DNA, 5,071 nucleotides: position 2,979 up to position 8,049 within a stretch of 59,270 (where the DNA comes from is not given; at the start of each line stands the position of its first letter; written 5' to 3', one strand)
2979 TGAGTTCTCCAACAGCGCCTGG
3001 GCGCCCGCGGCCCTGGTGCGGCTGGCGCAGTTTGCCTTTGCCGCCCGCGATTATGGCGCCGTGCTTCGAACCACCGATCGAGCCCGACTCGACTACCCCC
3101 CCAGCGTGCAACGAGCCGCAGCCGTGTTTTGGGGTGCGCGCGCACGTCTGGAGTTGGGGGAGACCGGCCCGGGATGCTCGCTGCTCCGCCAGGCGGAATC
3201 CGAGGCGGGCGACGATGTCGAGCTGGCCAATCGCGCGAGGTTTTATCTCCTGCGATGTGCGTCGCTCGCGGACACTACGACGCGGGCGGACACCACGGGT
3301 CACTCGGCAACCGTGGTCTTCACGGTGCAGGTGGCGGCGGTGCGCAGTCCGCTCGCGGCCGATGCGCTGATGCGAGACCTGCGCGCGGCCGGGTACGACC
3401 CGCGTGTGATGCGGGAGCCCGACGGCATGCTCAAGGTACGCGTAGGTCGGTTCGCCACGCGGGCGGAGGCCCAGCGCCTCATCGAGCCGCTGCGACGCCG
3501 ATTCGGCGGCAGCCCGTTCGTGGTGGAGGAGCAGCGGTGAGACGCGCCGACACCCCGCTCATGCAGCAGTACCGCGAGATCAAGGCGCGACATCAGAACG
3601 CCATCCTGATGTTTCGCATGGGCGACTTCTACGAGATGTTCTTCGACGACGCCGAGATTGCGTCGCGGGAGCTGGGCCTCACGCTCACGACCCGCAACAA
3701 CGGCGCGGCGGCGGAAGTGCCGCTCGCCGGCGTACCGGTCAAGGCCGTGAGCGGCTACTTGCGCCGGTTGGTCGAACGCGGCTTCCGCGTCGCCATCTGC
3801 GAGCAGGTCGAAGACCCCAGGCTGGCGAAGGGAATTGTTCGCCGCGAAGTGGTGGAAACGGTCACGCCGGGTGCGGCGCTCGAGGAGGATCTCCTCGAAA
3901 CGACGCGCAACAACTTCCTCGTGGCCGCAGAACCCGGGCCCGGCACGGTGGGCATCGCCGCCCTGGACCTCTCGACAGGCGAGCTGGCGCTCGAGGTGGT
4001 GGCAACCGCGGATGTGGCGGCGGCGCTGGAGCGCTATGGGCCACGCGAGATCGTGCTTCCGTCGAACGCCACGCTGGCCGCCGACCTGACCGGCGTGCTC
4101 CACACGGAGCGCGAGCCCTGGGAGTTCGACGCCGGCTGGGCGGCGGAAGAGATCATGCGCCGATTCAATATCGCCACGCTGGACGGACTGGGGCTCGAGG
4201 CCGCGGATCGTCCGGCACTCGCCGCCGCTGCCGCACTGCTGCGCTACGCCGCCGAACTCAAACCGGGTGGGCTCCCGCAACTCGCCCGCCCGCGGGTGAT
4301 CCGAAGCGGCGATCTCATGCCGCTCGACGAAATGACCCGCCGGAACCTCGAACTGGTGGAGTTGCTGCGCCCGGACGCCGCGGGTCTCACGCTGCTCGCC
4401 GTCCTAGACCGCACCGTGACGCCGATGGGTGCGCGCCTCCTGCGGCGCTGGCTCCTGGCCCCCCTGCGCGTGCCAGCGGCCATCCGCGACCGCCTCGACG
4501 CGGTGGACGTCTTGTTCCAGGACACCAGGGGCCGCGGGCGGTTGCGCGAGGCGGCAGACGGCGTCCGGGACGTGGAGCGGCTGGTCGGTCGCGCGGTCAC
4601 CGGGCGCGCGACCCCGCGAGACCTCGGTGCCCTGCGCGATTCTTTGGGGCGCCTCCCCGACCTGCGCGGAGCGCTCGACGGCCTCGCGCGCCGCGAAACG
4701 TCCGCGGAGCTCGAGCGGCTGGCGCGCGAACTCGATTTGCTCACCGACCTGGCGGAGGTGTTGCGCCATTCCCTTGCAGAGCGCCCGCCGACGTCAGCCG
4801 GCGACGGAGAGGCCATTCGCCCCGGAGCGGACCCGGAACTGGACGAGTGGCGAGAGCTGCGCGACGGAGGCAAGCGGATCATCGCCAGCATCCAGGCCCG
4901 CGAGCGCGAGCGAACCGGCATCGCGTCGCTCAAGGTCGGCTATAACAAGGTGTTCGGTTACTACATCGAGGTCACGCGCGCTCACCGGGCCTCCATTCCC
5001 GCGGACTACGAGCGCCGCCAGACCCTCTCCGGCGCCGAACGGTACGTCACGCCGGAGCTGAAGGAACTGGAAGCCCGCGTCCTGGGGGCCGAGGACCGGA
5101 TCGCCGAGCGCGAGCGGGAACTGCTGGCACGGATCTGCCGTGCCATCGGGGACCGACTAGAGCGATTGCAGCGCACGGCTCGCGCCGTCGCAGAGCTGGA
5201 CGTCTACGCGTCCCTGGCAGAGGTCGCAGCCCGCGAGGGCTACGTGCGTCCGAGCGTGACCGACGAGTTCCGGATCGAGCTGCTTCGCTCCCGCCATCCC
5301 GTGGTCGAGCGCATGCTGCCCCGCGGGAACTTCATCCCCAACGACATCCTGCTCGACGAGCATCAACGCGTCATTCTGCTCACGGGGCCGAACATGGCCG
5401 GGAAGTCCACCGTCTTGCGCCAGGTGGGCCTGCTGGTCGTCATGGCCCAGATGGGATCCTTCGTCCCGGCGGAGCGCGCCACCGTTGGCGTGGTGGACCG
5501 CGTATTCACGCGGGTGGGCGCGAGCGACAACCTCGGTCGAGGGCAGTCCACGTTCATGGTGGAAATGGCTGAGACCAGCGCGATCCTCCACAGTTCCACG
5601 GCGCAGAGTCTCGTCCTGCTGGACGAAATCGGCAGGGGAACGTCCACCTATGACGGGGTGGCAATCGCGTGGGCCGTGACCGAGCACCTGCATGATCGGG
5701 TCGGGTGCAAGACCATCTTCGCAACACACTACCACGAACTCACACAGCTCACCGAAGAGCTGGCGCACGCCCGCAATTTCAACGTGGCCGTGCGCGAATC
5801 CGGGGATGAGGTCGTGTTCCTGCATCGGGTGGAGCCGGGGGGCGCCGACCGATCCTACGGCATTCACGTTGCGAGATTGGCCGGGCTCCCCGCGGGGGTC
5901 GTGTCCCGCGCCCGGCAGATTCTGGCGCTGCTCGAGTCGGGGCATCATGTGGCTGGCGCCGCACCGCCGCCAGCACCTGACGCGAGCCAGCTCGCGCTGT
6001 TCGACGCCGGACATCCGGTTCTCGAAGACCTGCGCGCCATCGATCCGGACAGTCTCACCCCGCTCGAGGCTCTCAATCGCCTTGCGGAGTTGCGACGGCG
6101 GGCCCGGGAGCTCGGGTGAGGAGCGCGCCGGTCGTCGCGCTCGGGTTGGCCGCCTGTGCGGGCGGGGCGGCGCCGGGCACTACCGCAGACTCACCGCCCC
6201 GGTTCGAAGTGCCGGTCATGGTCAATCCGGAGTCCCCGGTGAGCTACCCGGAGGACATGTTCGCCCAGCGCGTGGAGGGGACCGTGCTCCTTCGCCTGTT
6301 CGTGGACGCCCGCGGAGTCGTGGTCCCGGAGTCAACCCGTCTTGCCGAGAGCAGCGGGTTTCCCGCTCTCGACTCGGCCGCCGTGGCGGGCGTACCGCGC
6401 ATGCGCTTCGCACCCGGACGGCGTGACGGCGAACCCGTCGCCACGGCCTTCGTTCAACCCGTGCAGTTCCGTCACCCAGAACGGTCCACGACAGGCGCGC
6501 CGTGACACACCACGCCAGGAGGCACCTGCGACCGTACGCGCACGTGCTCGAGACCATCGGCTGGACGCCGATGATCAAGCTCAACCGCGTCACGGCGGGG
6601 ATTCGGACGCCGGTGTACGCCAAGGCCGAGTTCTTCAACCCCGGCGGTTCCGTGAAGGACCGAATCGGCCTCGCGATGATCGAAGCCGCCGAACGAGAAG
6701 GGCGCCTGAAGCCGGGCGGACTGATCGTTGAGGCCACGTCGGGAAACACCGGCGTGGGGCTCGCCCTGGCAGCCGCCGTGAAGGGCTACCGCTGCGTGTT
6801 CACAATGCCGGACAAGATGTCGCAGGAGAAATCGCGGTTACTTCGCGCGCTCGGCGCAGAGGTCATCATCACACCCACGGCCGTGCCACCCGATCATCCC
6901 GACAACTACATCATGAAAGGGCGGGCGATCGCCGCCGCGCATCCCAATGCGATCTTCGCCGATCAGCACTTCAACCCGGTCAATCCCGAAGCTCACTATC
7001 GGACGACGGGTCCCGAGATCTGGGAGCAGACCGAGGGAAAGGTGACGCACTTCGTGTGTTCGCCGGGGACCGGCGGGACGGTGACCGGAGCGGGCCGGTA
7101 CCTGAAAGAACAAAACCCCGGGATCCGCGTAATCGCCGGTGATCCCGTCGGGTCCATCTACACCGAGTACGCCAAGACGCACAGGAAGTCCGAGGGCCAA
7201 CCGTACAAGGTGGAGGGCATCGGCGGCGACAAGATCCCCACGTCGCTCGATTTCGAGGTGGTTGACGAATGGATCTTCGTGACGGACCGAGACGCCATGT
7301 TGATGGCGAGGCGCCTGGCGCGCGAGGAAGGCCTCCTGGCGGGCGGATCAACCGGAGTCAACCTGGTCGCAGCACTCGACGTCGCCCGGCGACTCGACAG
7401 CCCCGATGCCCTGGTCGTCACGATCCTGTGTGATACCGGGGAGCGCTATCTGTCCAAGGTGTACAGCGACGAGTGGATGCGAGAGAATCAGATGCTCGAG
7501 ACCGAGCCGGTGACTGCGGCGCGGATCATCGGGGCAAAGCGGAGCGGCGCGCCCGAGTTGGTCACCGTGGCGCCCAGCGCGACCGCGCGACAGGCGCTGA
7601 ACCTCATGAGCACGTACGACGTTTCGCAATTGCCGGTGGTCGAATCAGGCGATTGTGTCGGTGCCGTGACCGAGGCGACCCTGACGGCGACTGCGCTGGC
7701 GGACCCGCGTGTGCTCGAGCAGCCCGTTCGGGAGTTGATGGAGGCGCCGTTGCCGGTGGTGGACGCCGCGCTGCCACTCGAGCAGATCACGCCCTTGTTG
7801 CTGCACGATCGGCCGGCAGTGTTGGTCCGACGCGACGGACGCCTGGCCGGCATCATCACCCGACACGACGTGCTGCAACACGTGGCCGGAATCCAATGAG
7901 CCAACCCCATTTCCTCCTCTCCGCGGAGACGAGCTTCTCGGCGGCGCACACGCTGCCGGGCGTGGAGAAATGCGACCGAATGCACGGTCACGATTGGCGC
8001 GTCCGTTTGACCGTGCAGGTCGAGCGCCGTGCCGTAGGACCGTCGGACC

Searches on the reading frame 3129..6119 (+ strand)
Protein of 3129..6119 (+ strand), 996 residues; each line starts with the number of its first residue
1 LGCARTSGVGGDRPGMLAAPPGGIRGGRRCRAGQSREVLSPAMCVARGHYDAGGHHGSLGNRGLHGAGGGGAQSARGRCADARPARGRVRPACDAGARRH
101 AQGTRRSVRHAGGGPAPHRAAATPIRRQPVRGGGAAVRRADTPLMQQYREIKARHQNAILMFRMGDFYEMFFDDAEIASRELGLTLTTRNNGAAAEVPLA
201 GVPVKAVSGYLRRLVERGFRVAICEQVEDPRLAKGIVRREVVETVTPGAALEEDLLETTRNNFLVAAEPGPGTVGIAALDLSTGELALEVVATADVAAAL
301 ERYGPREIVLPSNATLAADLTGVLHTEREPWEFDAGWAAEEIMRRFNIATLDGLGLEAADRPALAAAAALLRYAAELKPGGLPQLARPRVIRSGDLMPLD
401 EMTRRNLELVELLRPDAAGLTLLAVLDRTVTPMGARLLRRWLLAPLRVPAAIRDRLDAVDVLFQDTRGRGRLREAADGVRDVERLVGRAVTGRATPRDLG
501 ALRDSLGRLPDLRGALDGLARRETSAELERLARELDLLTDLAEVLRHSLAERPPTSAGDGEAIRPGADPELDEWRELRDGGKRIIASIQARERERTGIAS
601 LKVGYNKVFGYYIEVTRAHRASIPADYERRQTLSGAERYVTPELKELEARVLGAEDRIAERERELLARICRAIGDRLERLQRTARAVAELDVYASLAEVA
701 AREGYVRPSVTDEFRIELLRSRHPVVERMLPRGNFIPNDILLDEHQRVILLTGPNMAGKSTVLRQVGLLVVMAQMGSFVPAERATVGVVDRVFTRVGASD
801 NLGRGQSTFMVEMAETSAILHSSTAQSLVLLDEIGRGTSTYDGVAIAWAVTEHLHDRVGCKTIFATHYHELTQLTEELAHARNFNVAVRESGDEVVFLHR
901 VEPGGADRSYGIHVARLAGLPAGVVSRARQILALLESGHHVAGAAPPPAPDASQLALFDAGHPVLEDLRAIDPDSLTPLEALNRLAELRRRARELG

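Call 43: search_protein_families(library=pfam, proteins=[window:3129-6119:+], max_evalue=0.0001)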
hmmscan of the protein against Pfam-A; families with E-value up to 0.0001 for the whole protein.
window:3129-6119:+ (996 aa): 5 families
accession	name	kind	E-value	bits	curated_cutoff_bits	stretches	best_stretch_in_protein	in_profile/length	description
PF00488.27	MutS_V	-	3.7e-84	281.8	30.2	1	749-936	1-188/188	MutS domain V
PF05192.23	MutS_III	-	5.7e-47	161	34.1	1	403-697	2-194/194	MutS domain III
PF01624.25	MutS_I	-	6.6e-43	145.9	20.6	1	142-253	1-112/113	MutS domain I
PF05190.23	MutS_IV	-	6.1e-31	107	22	1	566-657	1-92/92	MutS family domain IV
PF05188.22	MutS_II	-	2.2e-16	60.9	25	1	262-383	1-130/133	MutS domain II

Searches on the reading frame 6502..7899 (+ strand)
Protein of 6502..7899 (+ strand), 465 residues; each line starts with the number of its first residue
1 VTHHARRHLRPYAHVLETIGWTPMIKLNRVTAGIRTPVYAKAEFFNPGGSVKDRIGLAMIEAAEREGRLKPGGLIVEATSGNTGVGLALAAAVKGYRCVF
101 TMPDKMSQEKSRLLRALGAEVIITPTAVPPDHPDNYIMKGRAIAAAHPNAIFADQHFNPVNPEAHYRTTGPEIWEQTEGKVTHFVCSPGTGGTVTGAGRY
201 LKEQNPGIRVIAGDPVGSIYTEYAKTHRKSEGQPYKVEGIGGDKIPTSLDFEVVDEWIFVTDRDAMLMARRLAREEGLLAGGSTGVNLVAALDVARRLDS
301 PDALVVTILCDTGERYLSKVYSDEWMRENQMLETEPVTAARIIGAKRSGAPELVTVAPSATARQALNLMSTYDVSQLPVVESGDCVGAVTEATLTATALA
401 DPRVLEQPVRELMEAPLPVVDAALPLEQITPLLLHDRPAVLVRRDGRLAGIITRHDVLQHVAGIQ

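Call 43: search_protein_families(library=pfam, proteins=[window:6502-7899:+], max_evalue=0.0001)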
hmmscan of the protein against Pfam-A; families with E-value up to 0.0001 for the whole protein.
window:6502-7899:+ (465 aa): 2 families
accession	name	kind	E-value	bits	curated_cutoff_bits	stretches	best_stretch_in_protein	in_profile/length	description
PF00291.31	PALP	-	2.1e-77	260.8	35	1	16-311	2-295/295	Pyridoxal-phosphate dependent enzyme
PF00571.33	CBS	-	1.8e-17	63.9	24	2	351-394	7-51/57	CBS domain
